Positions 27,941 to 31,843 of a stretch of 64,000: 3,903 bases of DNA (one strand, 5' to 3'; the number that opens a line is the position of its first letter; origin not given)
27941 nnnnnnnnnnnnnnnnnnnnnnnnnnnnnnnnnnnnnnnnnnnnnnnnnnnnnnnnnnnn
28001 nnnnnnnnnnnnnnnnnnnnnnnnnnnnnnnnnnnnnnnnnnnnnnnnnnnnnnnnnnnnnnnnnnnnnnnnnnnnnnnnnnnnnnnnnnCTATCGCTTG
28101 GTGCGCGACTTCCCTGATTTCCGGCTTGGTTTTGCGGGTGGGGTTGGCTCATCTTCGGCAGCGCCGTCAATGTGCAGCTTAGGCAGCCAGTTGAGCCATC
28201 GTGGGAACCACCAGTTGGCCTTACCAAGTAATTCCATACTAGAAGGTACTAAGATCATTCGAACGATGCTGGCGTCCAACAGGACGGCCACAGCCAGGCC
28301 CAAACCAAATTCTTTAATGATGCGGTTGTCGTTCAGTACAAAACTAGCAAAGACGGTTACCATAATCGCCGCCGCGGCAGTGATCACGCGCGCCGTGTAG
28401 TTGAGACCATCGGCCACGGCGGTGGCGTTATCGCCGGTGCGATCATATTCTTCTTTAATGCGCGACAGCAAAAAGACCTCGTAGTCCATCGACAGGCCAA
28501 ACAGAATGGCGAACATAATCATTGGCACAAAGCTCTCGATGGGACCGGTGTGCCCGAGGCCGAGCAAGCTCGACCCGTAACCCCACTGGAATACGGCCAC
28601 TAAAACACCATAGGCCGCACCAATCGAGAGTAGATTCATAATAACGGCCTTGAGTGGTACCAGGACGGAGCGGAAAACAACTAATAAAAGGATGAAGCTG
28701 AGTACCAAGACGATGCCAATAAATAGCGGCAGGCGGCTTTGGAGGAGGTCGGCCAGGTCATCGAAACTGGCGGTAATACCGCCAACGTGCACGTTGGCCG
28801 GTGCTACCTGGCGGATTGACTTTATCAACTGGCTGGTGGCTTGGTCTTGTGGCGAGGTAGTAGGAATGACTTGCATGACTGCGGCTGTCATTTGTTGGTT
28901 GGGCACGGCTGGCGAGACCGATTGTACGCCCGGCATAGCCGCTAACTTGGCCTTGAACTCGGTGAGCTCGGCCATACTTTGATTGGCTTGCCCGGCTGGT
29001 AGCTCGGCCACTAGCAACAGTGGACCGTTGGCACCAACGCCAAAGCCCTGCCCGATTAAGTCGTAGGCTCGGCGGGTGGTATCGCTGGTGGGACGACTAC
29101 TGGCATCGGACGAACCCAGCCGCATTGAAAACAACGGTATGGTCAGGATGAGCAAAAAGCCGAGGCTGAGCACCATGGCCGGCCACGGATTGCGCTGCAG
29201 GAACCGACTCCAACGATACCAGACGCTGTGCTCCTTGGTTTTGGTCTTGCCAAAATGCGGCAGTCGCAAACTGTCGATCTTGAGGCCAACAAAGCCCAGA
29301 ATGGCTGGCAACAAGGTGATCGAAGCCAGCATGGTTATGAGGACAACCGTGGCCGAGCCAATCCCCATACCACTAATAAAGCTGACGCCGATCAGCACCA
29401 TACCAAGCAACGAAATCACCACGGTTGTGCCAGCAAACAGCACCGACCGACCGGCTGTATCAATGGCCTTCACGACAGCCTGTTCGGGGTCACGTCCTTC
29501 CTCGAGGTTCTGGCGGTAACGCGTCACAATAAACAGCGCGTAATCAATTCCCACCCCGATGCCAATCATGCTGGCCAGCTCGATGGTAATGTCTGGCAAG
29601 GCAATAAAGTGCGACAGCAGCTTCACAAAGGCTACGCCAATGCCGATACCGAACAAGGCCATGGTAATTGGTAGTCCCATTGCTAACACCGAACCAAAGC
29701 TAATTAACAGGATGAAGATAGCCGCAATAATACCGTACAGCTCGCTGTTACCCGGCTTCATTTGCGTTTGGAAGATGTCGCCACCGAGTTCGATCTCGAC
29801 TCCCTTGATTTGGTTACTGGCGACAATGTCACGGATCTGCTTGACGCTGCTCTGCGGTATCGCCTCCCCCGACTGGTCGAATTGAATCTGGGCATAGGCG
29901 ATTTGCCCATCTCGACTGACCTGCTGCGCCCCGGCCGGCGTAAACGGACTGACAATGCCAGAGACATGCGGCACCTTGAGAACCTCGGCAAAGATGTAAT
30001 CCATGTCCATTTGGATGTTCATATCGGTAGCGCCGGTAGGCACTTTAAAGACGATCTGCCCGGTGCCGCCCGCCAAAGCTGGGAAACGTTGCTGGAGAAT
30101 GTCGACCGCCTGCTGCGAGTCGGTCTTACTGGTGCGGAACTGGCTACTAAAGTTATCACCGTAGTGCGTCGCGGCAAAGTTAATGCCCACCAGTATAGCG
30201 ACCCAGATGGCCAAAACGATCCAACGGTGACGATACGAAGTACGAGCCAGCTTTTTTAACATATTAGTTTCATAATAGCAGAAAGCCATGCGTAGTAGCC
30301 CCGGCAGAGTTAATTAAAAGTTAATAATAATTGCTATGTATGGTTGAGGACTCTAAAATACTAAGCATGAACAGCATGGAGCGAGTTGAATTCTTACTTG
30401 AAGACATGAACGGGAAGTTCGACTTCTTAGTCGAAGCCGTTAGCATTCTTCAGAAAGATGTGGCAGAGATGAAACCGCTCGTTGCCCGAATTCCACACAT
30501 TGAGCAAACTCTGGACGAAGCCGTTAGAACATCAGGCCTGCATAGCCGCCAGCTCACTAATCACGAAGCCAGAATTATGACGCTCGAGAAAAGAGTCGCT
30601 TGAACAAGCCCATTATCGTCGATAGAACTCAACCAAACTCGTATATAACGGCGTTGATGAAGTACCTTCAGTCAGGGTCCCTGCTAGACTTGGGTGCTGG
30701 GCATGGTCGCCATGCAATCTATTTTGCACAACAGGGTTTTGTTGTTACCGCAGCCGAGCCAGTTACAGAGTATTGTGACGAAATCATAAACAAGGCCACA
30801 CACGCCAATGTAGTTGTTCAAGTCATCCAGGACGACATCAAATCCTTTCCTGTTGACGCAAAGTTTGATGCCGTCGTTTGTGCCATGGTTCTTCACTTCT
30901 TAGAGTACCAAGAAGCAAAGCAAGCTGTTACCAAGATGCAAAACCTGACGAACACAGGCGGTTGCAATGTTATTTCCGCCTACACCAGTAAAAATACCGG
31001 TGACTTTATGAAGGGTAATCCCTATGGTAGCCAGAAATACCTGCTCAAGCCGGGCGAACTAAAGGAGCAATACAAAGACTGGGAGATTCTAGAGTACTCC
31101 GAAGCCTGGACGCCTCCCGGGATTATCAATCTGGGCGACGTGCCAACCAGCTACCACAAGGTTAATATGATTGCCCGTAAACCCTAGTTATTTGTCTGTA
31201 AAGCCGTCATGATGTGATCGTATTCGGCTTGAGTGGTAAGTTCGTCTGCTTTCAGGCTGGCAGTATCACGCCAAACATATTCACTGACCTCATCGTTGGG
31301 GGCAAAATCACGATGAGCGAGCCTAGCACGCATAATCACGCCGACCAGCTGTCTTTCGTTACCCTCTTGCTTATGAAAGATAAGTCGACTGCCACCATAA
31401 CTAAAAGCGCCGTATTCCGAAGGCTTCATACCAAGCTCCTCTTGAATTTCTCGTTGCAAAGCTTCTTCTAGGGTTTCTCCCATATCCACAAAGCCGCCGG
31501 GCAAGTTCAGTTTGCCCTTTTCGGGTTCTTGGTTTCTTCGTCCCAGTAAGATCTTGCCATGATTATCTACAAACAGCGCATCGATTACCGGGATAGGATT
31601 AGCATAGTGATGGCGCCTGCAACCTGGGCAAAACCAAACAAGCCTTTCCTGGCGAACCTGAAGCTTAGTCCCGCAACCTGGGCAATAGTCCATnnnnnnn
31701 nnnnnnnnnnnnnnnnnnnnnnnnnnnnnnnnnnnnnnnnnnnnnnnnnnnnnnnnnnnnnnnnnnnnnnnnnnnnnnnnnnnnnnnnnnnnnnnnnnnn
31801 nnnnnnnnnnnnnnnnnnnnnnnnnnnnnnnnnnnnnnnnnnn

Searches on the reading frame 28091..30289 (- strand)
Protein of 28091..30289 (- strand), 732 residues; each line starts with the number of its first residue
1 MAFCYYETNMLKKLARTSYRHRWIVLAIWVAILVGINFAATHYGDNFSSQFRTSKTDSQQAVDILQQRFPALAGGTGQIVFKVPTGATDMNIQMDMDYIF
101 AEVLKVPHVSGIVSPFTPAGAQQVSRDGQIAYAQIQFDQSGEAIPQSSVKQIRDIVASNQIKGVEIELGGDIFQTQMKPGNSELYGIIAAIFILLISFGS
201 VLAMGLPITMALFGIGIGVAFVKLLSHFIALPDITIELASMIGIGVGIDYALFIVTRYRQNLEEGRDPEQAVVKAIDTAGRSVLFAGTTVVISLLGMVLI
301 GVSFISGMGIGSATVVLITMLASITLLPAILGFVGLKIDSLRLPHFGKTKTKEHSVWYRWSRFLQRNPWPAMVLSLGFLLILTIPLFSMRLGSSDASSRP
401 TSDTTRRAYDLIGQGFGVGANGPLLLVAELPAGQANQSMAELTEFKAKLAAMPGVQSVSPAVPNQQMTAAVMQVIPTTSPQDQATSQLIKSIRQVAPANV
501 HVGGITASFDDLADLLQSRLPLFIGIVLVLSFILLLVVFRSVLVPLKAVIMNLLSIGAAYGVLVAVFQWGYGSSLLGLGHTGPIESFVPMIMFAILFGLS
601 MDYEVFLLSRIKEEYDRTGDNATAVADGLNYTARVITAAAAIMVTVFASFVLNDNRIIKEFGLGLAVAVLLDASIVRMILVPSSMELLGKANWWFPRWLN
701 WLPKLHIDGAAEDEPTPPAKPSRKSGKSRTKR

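Call 72: search_protein_families(library=pfam, proteins=[window:28091-30289:-], max_evalue=0.001)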
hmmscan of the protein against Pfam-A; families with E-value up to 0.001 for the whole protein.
window:28091-30289:- (732 aa): 1 family
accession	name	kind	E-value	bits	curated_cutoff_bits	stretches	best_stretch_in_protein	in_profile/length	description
PF03176.21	MMPL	-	8.1e-94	314.7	20.5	2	52-370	3-332/333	MMPL family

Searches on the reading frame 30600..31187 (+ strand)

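Call 72: search_protein_families(library=pfam, proteins=[window:30600-31187:+], max_evalue=0.001)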
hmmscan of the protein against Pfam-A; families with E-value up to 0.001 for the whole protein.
window:30600-31187:+ (195 aa): 7 families
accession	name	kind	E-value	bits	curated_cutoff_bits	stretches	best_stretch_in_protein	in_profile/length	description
PF03848.20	TehB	-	8.9e-23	81.2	20.4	1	12-169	18-171/193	Tellurite resistance protein TehB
PF13649.12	Methyltransf_25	-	1.9e-14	54.6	27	1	29-121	2-97/97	Methyltransferase domain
PF08241.18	Methyltransf_11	-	5.7e-12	46.6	21.2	1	29-122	1-92/95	Methyltransferase domain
PF13489.12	Methyltransf_23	-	3.9e-08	33.6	27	1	23-130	21-121/164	Methyltransferase domain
PF08242.18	Methyltransf_12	-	5.5e-08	33.9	30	1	29-121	1-96/98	Methyltransferase domain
PF13847.12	Methyltransf_31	-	4.6e-06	26.8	27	1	27-129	6-113/145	Methyltransferase domain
PF06080.18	DUF938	-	0.00022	21.5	27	1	17-119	16-131/202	Protein of unknown function (DUF938)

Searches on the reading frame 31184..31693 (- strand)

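Call 72: search_protein_families(library=pfam, proteins=[window:31184-31693:-], max_evalue=0.001)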
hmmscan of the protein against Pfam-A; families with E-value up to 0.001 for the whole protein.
window:31184-31693:- (169 aa): 2 families
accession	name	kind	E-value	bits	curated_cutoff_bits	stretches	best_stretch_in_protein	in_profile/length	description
PF00293.34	NUDIX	-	3.1e-18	66.5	21.1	1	35-151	4-122/134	NUDIX domain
PF22327.2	Nudt16-like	-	1.8e-06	28.5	27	1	60-94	33-68/161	U8 snoRNA-decapping enzyme-like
